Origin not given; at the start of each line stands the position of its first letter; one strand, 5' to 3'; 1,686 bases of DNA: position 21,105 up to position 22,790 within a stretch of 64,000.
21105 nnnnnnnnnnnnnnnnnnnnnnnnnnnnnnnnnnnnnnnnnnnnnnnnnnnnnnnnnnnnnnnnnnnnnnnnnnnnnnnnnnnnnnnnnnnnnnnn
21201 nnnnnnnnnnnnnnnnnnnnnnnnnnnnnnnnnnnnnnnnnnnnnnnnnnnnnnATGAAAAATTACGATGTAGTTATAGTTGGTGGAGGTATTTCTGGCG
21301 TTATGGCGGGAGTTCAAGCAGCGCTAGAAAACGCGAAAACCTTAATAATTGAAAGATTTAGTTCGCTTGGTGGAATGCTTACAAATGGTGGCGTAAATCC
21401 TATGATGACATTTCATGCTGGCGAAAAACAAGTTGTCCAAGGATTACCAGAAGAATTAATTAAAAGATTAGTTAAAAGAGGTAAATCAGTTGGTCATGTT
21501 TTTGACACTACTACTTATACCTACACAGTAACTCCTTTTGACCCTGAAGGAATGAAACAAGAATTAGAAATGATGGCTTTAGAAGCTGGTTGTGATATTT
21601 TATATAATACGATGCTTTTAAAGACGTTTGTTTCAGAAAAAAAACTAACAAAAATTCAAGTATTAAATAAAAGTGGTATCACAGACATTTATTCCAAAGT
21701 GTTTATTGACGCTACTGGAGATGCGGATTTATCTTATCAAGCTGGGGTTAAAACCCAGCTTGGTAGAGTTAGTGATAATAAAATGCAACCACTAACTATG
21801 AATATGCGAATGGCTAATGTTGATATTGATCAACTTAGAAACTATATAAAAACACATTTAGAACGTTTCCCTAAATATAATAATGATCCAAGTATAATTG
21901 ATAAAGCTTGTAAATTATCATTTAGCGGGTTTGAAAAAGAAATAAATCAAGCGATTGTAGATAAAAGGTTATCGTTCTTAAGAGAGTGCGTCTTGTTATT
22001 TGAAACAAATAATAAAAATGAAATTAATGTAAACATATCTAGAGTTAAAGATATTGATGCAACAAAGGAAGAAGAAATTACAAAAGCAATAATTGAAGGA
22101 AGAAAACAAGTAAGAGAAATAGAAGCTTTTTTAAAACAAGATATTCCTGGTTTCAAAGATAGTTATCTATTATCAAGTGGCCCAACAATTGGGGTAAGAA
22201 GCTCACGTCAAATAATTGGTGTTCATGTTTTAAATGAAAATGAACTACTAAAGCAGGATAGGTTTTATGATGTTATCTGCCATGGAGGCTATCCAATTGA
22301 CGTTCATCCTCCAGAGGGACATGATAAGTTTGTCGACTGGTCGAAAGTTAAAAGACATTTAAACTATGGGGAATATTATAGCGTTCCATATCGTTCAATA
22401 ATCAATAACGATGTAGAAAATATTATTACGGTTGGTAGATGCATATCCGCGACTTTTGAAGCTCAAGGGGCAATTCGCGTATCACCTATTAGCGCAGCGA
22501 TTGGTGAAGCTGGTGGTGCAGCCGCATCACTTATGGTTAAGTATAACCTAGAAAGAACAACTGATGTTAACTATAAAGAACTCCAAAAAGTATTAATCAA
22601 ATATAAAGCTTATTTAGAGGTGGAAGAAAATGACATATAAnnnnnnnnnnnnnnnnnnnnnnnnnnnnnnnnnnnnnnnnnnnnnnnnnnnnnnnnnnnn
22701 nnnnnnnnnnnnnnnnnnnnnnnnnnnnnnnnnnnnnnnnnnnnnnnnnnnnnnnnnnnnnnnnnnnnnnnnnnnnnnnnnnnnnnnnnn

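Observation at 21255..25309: Three tandem FAD-dependent oxidoreductase paralogues inside the transporter operon, with a fourth at 39894-41189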

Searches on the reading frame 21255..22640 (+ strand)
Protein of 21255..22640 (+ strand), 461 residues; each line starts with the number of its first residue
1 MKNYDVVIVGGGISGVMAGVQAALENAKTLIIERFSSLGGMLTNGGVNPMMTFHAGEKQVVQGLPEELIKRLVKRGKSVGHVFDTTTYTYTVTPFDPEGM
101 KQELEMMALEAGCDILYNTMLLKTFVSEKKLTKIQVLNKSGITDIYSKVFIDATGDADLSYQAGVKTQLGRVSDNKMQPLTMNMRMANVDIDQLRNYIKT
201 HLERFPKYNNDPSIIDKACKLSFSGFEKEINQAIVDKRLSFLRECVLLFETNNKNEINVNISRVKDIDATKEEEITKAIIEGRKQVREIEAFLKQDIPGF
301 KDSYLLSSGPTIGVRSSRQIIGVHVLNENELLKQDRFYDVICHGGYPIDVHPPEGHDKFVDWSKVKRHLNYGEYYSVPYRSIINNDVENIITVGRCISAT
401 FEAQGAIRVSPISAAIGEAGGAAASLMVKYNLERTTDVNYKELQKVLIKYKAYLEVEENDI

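Call 10: search_protein_families(library=pfam, proteins=[window:21255-22640:+], max_evalue=0.01)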
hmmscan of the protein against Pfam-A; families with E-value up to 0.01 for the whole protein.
window:21255-22640:+ (461 aa): 9 families
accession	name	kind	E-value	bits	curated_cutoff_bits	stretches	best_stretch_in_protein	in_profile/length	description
PF12831.13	FAD_oxidored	-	1.2e-106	358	27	1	5-447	1-416/416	FAD dependent oxidoreductase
PF03486.20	HI0933_like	-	2.2e-05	24.4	50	1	5-100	2-91/244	HI0933-like protein Rossmann domain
PF01946.23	Thi4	-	4.1e-05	23.4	26.2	1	3-47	17-62/235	Thi4 family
PF13450.12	NAD_binding_8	-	6.3e-05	23.6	21.9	1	8-45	1-38/68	NAD(P)-binding Rossmann-like domain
PF00890.30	FAD_binding_2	-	7.8e-05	22.5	20.4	1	5-42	1-38/414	FAD binding domain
PF01266.30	DAO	-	0.00014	22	27.9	1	5-39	1-35/353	FAD dependent oxidoreductase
PF07992.20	Pyr_redox_2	-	0.0003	20.8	26.1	1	4-74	1-58/291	Pyridine nucleotide-disulphide oxidoreductase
PF06486.16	DUF1093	-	0.005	17.9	26.3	0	80-133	26-74/81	Protein of unknown function (DUF1093)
PF01134.28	GIDA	-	0.008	15.7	22.1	0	5-41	1-38/391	Glucose inhibited division protein A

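Call 14: search_solved_structures(query=window:21255-22640:+, max_evalue=0.01)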
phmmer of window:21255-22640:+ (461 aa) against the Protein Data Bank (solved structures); distinct sequences matched with E-value up to 0.01: 37.
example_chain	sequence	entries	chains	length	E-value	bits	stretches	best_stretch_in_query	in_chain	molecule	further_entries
3oz2_A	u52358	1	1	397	1.9e-05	27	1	1-193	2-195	Digeranylgeranylglycerophospholipid reductase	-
2i0z_A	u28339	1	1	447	6.3e-05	25.2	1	3-70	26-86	NAD(FAD)-utilizing dehydrogenases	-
8dsv_A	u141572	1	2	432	9.1e-05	24.7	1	3-41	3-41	FAD-dependent oxidoreductase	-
7c4a_A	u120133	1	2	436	9.2e-05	24.7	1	3-41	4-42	Amine oxidase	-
8dq7_A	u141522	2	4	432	0.0001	24.6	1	3-41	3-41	Amine oxidase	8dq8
1ojt_A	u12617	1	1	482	0.00011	24.5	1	3-51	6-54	SURFACE PROTEIN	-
1bhy_A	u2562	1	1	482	0.00011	24.5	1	3-51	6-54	P64K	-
7c49_A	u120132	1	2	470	0.00011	24.4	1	3-41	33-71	Amine oxidase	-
7kho_A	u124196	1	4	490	0.00012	24.3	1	3-41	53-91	Amine oxidase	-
7khn_A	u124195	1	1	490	0.00012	24.2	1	3-41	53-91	Amine oxidase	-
5ttj_A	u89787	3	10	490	0.00012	24.2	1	3-41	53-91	Amine oxidase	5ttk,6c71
5u25_A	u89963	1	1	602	0.00014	24.1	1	3-51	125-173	Dihydrolipoamide dehydrogenase (E3 component of pyruvate and 2-oxoglutarate dehydrogenase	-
6hk1_A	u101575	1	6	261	0.0003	23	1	4-134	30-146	Thiazole synthase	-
6uzi_A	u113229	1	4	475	0.00032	22.9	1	1-50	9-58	Dihydrolipoyl dehydrogenase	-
2qae_A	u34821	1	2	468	0.00061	22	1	4-51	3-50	Dihydrolipoyl dehydrogenase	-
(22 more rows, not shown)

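Call 19: find_homologous_proteins(query=window:21255-22640:+, max_evalue=1e-20)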
Query window:21255-22640:+ (461 aa): 1363 proteins with E <= 1e-20 among 8000 candidates; the best 120 are listed.
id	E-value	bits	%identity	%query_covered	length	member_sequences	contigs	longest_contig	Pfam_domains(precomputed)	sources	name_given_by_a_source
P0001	0.0e+0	1030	100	100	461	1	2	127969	PF12831.14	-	-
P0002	1.1e-191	655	66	99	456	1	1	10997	PF01266.31,PF13450.13,PF00890.31,PF03486.21,PF01134.29,PF12831.14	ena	-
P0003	2.5e-174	598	58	100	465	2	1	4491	PF01266.31,PF00890.31,PF03486.21,PF12831.14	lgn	-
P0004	1.3e-152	527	53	99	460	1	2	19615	PF01266.31,PF13450.13,PF00890.31,PF12831.14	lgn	-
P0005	2.4e-150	519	53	98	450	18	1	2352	PF13450.13,PF12831.14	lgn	-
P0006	4.2e-150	518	52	98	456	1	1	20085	PF01266.31,PF00890.31,PF12831.14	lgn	-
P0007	5.4e-150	518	54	99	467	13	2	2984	PF01266.31,PF13450.13,PF00890.31,PF12831.14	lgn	-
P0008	1.0e-149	517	53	99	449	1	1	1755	PF00890.31,PF12831.14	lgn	-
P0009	1.1e-149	517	53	99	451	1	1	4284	PF00890.31,PF01134.29,PF12831.14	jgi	-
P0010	1.7e-148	513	53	98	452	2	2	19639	PF13450.13,PF00890.31,PF07992.21,PF03486.21,PF12831.14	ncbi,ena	-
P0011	3.4e-148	512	53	98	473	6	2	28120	PF01266.31,PF13450.13,PF00890.31,PF03486.21,PF12831.14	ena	-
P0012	3.6e-148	512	53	99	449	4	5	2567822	PF12831.14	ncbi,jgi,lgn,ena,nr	ncbi:MAG: FAD-dependent oxidoreductase [Epulopiscium sp.]|nr:FAD-dependent oxidoreductase [Candidatu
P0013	4.0e-148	512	53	98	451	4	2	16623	PF01266.31,PF13450.13,PF00890.31,PF07992.21,PF03486.21,PF01134.29,PF12831.14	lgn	-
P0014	4.2e-148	512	54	98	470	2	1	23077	PF01266.31,PF00890.31,PF12831.14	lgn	-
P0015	9.6e-148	511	53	100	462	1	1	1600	PF01266.31,PF13450.13,PF00890.31,PF07992.21,PF03486.21,PF12831.14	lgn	-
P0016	1.6e-147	510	53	99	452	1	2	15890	PF01266.31,PF00890.31,PF12831.14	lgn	-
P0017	4.3e-147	509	54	99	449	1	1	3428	PF01266.31,PF13450.13,PF00890.31,PF03486.21,PF12831.14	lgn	-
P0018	5.0e-147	508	53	98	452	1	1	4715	PF01266.31,PF13450.13,PF00890.31,PF03486.21,PF01134.29,PF12831.14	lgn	-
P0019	6.0e-147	508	52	99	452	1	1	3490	PF00890.31,PF03486.21,PF12831.14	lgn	-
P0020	6.0e-147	508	53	98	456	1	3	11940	PF01266.31,PF00890.31,PF03486.21,PF12831.14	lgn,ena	-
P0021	6.4e-147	508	53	98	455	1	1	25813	PF03486.21,PF12831.14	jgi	-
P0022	7.3e-147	508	51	95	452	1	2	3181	PF01266.31,PF13450.13,PF00890.31,PF03486.21,PF12831.14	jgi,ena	-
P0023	1.7e-146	507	53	100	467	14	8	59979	PF01266.31,PF12831.14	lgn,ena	-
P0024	2.8e-146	506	50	99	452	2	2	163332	PF01266.31,PF00890.31,PF03486.21,PF12831.14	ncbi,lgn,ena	-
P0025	2.9e-146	506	52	99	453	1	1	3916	PF01266.31,PF00890.31,PF07992.21,PF03486.21,PF12831.14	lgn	-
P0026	4.1e-146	505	52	99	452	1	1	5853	PF00890.31,PF12831.14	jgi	jgi:hypothetical protein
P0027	4.4e-146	505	52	98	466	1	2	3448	PF12831.14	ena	-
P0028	6.3e-146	505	54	98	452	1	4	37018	PF01266.31,PF13450.13,PF00890.31,PF03486.21,PF12831.14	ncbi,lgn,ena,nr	ncbi:MAG TPA: FAD-dependent oxidoreductase [Clostridiales bacterium]|nr:FAD-dependent oxidoreductase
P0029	7.6e-146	504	53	99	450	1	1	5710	PF00890.31,PF03486.21,PF12831.14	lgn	-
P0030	1.1e-145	504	53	98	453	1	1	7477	PF01266.31,PF00890.31,PF12831.14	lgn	-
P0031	1.7e-145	503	53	99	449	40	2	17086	PF01266.31,PF13450.13,PF00890.31,PF12831.14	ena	-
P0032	2.5e-145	503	51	98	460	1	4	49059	PF01266.31,PF13450.13,PF00890.31,PF12831.14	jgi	jgi:hypothetical protein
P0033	3.4e-145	502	52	99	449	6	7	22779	PF01266.31,PF13450.13,PF00890.31,PF03486.21,PF12831.14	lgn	-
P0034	3.5e-145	502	51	99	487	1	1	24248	PF01266.31,PF13450.13,PF00890.31,PF07992.21,PF01134.29,PF12831.14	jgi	jgi:hypothetical protein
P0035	4.2e-145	502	51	99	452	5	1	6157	PF01266.31,PF00890.31,PF07992.21,PF03486.21,PF12831.14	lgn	-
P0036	5.0e-145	502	51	98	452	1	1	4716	PF01266.31,PF00890.31,PF03486.21,PF01134.29,PF12831.14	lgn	-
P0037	6.2e-145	501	52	93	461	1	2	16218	PF00890.31,PF01134.29,PF12831.14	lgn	-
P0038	8.4e-145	501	52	94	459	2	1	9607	PF00890.31,PF12831.14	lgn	-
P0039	1.1e-144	501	54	93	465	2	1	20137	PF01266.31,PF13450.13,PF00890.31,PF07992.21,PF03486.21,PF01134.29,PF12831.14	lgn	-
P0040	1.3e-144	500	52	99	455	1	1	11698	PF01266.31,PF13450.13,PF00890.31,PF03486.21,PF12831.14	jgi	jgi:hypothetical protein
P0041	1.4e-144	500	51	98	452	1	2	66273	PF01266.31,PF00890.31,PF03486.21,PF12831.14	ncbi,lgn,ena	-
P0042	1.4e-144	500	54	99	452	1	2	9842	PF00890.31,PF03486.21,PF12831.14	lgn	-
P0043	1.8e-144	500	52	93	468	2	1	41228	PF00890.31,PF12831.14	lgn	-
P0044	2.3e-144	500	52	99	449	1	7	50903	PF01266.31,PF00890.31,PF03486.21,PF12831.14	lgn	-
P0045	2.5e-144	499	53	98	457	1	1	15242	PF01266.31,PF00890.31,PF03486.21,PF12831.14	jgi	-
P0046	3.9e-144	499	51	98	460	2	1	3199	PF01266.31,PF13450.13,PF00890.31,PF12831.14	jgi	-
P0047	4.7e-144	499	51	98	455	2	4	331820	PF00890.31,PF03486.21,PF12831.14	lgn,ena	-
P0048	5.0e-144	498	53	98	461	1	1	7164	PF01266.31,PF00890.31,PF03486.21,PF01134.29,PF12831.14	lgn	-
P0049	5.0e-144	498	53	99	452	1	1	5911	PF01266.31,PF00890.31,PF03486.21,PF01134.29,PF12831.14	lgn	-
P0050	8.5e-144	498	52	98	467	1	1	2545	PF13450.13,PF00890.31,PF01134.29,PF12831.14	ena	-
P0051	9.2e-144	498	51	99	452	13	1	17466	PF01266.31,PF00890.31,PF03486.21,PF12831.14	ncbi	-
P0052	1.2e-143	497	51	98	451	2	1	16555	PF03486.21,PF12831.14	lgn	-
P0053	1.3e-143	497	52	99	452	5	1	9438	PF01266.31,PF13450.13,PF00890.31,PF03486.21,PF12831.14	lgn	-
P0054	1.3e-143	497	53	99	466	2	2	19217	PF00890.31,PF03486.21,PF12831.14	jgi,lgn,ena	-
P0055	1.5e-143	497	53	98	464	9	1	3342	PF00890.31,PF12831.14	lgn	-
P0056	1.8e-143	497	52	99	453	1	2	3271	PF00890.31,PF12831.14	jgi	-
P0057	1.8e-143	497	51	99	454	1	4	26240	PF13450.13,PF03486.21,PF01134.29,PF12831.14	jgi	jgi:hypothetical protein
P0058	2.2e-143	496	50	98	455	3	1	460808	PF00890.31,PF03486.21,PF12831.14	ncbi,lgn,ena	-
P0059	2.3e-143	496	51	98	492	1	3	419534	PF01266.31,PF13450.13,PF00890.31,PF03486.21,PF01134.29,PF12831.14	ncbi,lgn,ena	-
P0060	2.5e-143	496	53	98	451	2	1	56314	PF00890.31,PF12831.14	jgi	-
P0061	3.4e-143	496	52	98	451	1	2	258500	PF12831.14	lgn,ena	-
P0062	3.9e-143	496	51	95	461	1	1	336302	PF00890.31,PF03486.21,PF12831.14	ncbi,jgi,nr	ncbi:MAG: glucose-inhibited division protein [Paenibacillaceae bacterium]|jgi:hypothetical protein|n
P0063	4.9e-143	495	52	98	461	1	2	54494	PF01266.31,PF00890.31,PF03486.21,PF01134.29,PF12831.14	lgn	-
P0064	5.1e-143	495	51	98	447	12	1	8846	PF01266.31,PF00890.31,PF03486.21,PF01134.29,PF12831.14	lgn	-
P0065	6.3e-143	495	52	94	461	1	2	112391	PF00890.31,PF03486.21,PF01134.29,PF12831.14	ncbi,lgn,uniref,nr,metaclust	ncbi:FAD dependent oxidoreductase [Paenibacillus sp. UNCCL117]|uniref:FAD-dependent oxidoreductase n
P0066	6.9e-143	495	51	99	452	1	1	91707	PF01266.31,PF13450.13,PF00890.31,PF03486.21,PF12831.14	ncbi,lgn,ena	-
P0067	7.8e-143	495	51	97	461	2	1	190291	PF00890.31,PF07992.21,PF01134.29,PF12831.14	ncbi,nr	ncbi:MAG: glucose-inhibited division protein [Paenibacillaceae bacterium]|nr:glucose-inhibited divis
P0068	9.2e-143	494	51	98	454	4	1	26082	PF01134.29,PF12831.14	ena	-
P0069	1.3e-142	494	53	98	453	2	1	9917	PF01266.31,PF13450.13,PF00890.31,PF01134.29,PF12831.14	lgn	-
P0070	1.4e-142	494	51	99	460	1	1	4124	PF00890.31,PF07992.21,PF03486.21,PF12831.14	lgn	-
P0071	1.4e-142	494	51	99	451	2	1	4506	PF13450.13,PF12831.14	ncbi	-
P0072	1.5e-142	494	52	93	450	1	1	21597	PF12831.14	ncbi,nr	ncbi:MAG: FAD-dependent oxidoreductase [Spirochaetales bacterium]|nr:FAD-dependent oxidoreductase [S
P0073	1.6e-142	494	52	98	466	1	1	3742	PF00890.31,PF01134.29,PF12831.14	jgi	-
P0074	1.8e-142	493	50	100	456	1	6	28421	PF01266.31,PF00890.31,PF03486.21,PF12831.14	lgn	-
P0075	2.1e-142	493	52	98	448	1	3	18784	PF01266.31,PF00890.31,PF03486.21,PF12831.14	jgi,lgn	jgi:hypothetical protein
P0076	2.5e-142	493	51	98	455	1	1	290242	PF12831.14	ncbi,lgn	ncbi:MAG: FAD-dependent oxidoreductase [Spirochaetaceae bacterium]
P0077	2.5e-142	493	52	98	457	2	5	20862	PF01266.31,PF00890.31,PF03486.21,PF12831.14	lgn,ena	-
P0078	4.9e-142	492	52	98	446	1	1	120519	PF12831.14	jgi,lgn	jgi:hypothetical protein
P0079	6.6e-142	491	52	99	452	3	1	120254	PF01266.31,PF00890.31,PF12831.14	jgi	jgi:hypothetical protein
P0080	9.4e-142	491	50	93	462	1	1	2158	PF00890.31,PF03486.21,PF12831.14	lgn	-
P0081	1.5e-141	490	52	99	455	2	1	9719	PF01266.31,PF13450.13,PF00890.31,PF03486.21,PF12831.14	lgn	-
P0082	2.2e-141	490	52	98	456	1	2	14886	PF12831.14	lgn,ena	-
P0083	2.3e-141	490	51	98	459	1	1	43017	PF01266.31,PF00890.31,PF12831.14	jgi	-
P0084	2.7e-141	489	52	98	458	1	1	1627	PF12831.14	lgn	-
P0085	3.2e-141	489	51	99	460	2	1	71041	PF01266.31,PF13450.13,PF00890.31,PF03486.21,PF12831.14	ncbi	-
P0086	3.2e-141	489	52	98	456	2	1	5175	PF00890.31,PF03486.21,PF12831.14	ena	-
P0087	4.7e-141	489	51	95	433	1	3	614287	PF12831.14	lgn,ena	-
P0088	4.9e-141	489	52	98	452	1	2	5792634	PF01266.31,PF13450.13,PF00890.31,PF03486.21,PF12831.14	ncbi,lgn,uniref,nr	ncbi:FAD-dependent oxidoreductase [Geosporobacter ferrireducens]|uniref:Glucose-inhibited division p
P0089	6.9e-141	488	51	99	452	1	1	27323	PF01266.31,PF13450.13,PF00890.31,PF03486.21,PF01134.29,PF12831.14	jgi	jgi:hypothetical protein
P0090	7.3e-141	488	51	99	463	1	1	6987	PF00890.31,PF07992.21,PF03486.21,PF12831.14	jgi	jgi:hypothetical protein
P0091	8.5e-141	488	51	99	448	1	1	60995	PF01266.31,PF13450.13,PF00890.31,PF03486.21,PF01134.29,PF12831.14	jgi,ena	-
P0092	9.5e-141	488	51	99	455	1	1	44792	PF01266.31,PF13450.13,PF00890.31,PF03486.21,PF01134.29,PF12831.14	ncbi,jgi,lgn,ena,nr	ncbi:MAG: FAD-dependent oxidoreductase [Firmicutes bacterium]|nr:FAD-dependent oxidoreductase [Bacil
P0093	1.1e-140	487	51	99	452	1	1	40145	PF01266.31,PF13450.13,PF00890.31,PF03486.21,PF12831.14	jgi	jgi:hypothetical protein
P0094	1.1e-140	487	50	99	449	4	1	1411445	PF01266.31,PF00890.31,PF12831.14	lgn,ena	-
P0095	1.3e-140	487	52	98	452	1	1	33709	PF01266.31,PF13450.13,PF00890.31,PF03486.21,PF12831.14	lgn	-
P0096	1.6e-140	487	52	98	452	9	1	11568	PF01266.31,PF13450.13,PF03486.21,PF12831.14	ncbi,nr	ncbi:MAG: FAD-dependent oxidoreductase [Clostridiaceae bacterium]|nr:FAD-dependent oxidoreductase [C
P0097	2.5e-140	486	50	98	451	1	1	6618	PF01266.31,PF13450.13,PF03486.21,PF12831.14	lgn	-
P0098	4.0e-140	486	51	99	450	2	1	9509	PF00890.31,PF12831.14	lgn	-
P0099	4.4e-140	485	51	98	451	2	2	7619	PF01266.31,PF13450.13,PF03486.21,PF12831.14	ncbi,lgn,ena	-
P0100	4.4e-140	485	50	98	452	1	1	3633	PF01266.31,PF13450.13,PF00890.31,PF12831.14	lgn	-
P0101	4.9e-140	485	50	98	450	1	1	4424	PF01266.31,PF13450.13,PF00890.31,PF03486.21,PF12831.14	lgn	-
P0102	5.5e-140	485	50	93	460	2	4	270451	PF00890.31,PF07992.21,PF03486.21,PF12831.14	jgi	jgi:hypothetical protein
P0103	6.1e-140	485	53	84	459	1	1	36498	PF01266.31,PF00890.31,PF01134.29,PF12831.14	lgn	-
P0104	6.4e-140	485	51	99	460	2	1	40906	PF12831.14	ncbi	-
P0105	7.2e-140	485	50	98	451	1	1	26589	PF12831.14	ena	-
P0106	8.4e-140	485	51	98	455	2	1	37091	PF13450.13,PF00070.34,PF03486.21,PF12831.14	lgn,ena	-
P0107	8.6e-140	485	51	98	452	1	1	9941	PF01266.31,PF00890.31,PF07992.21,PF03486.21,PF12831.14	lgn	-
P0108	1.0e-139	484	52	99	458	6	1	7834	PF12831.14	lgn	-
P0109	1.1e-139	484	51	99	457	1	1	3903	PF01266.31,PF13450.13,PF00890.31,PF12831.14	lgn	-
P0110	1.4e-139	484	50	99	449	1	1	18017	PF00890.31,PF12831.14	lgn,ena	-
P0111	1.5e-139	484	52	99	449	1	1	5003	PF00890.31,PF01134.29,PF12831.14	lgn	-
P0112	1.6e-139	484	51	94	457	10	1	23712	PF01266.31,PF13450.13,PF00890.31,PF03486.21,PF01134.29,PF12831.14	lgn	-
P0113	2.2e-139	483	51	99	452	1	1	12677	PF01266.31,PF13450.13,PF00890.31,PF03486.21,PF01134.29,PF12831.14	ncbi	-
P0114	2.5e-139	483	51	98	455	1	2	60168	PF01266.31,PF00890.31,PF01134.29,PF12831.14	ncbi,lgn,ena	-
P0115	3.7e-139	482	50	99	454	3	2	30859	PF01266.31,PF13450.13,PF00890.31,PF03486.21,PF12831.14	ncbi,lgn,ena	-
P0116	3.9e-139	482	52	92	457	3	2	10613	PF12831.14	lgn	-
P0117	4.2e-139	482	50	98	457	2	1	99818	PF01266.31,PF03486.21,PF12831.14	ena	-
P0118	5.1e-139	482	51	98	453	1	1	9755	PF12831.14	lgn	-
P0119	6.2e-139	482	51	98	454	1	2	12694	PF01266.31,PF00890.31,PF12831.14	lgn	-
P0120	6.2e-139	482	51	98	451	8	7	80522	PF01266.31,PF03486.21,PF01134.29,PF12831.14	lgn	-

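Call 20: find_encoding_contigs(protein=P0001, flank=1000, max_places=3)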
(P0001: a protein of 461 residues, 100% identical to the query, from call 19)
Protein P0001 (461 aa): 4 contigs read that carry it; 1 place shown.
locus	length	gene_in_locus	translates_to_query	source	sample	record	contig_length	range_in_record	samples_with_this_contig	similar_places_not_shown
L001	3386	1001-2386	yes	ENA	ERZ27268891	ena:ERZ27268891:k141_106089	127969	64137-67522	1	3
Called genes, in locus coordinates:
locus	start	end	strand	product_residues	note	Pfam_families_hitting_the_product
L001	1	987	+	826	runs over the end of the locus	-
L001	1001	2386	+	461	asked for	PF12831:FAD_oxidored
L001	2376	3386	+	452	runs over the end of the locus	PF00890:FAD_binding_2 (weak), PF01134:GIDA (weak), PF01266:DAO (weak), PF01946:Thi4 (weak), PF03486:HI0933_like (weak), PF12831:FAD_oxidored, PF13738:Pyr_redox_3 (weak), PF13450:NAD_binding_8 (weak), +1 more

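Call 21: find_encoding_contigs(protein=P0088, flank=10000, max_places=2)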
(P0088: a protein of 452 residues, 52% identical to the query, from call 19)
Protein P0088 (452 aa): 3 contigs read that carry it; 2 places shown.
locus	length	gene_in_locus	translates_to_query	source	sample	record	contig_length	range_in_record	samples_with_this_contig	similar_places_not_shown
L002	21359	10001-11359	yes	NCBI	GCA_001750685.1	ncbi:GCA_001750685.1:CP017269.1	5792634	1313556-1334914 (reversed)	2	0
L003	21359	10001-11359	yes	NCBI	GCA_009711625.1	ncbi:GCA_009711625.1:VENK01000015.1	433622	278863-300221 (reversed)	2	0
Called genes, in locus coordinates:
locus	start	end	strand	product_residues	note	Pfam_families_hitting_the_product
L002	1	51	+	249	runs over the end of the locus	PF00196:GerE (weak), PF08281:Sigma70_r4_2 (weak), PF13384:HTH_23 (faint), PF09860:DUF2087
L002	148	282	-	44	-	-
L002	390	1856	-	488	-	PF00392:GntR, PF00155:Aminotran_1_2, PF12897:Asp_aminotransf (weak)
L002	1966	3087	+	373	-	PF00155:Aminotran_1_2, PF00266:Aminotran_5 (weak), PF01053:Cys_Met_Meta_PP (weak), PF04864:Alliinase_C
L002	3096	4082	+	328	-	PF02423:OCD_Mu_crystall, PF01488:Shikimate_DH (weak)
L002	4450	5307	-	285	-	PF01418:HTH_6, PF01380:SIS (weak)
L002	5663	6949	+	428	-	-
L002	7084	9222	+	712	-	PF01869:BcrAD_BadFG (faint), PF05378:Hydant_A_N, PF01968:Hydantoinase_A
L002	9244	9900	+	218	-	-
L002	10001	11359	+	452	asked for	PF00890:FAD_binding_2 (weak), PF01266:DAO (weak), PF03486:HI0933_like (weak), PF12831:FAD_oxidored, PF13450:NAD_binding_8 (weak)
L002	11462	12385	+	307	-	PF00480:ROK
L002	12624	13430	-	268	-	PF09339:HTH_IclR, PF01614:IclR_C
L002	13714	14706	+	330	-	PF03812:KdgT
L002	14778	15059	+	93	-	PF08666:SAF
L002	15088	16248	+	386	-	PF04295:GD_AH_second, PF20629:GD_AH_C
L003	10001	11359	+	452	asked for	PF00890:FAD_binding_2 (weak), PF01266:DAO (weak), PF03486:HI0933_like (weak), PF12831:FAD_oxidored, PF13450:NAD_binding_8 (weak)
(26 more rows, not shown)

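Call 24: search_protein_families(library=ncbifam, proteins=[window:21255-22640:+], max_evalue=0.001)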
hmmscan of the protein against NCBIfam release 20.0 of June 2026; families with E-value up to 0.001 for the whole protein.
window:21255-22640:+ (461 aa): 25 families
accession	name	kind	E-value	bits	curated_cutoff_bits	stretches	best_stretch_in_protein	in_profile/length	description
TIGR02032.1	GG-red-SF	subfamily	2.1e-10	40.8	158.8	1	4-167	1-159/297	geranylgeranyl reductase family protein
TIGR01350.1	lipoamide_DH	equivalog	2.5e-07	29.8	408.8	1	3-49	1-46/461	dihydrolipoyl dehydrogenase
NF041160.1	DGGPL_Thplmales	equivalog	5.1e-07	29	780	1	1-193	1-194/396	digeranylgeranylglycerophospholipid reductase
NF003585.0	PRK05249.1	equivalog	9.2e-07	27.8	465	1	2-62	5-65/464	Si-specific NAD(P)(+) transhydrogenase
NF053717.1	VnlPnlRedVprA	equivalog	1.6e-06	27.2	600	1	2-40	5-43/481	vinyl phenol reductase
TIGR00292.1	TIGR00292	equivalog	3.5e-06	26.5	148.3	1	4-47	22-65/254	sulfide-dependent adenosine diphosphate thiazole synthase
NF041080.1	DGGGPL_reductase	equivalog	5.3e-06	25.6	580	1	3-158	1-157/447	digeranylgeranylglycerophospholipid reductase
NF005511.0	PRK07121.1-4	equivalog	3.1e-05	22.6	466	1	2-47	19-64/553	FAD-binding protein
NF053556.1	prodigi_MAP_PigB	equivalog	6.1e-05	21.6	850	1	2-41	153-190/659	prodigiosin MAP biosynthesis oxidoreductase PigB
NF005512.0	PRK07121.1-5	subfamily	6.6e-05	21.6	812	1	3-43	21-61/489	FAD-binding protein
NF005508.0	PRK07121.1-1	equivalog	8e-05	21.4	537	1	3-45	20-62/497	FAD-binding protein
TIGR01813.1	flavo_cyto_c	subfamily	9.9e-05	21.2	285.45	1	5-81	1-79/444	flavocytochrome c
NF009478.0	PRK12844.1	equivalog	0.00011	20.6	789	1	2-45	7-50/559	3-ketosteroid-delta-1-dehydrogenase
NF009476.0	PRK12839.1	equivalog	0.00012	20.4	940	1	2-46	7-51/572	FAD-dependent oxidoreductase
TIGR01292.1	TRX_reduct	equivalog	0.00015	20.7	343.45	1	4-48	1-45/300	thioredoxin-disulfide reductase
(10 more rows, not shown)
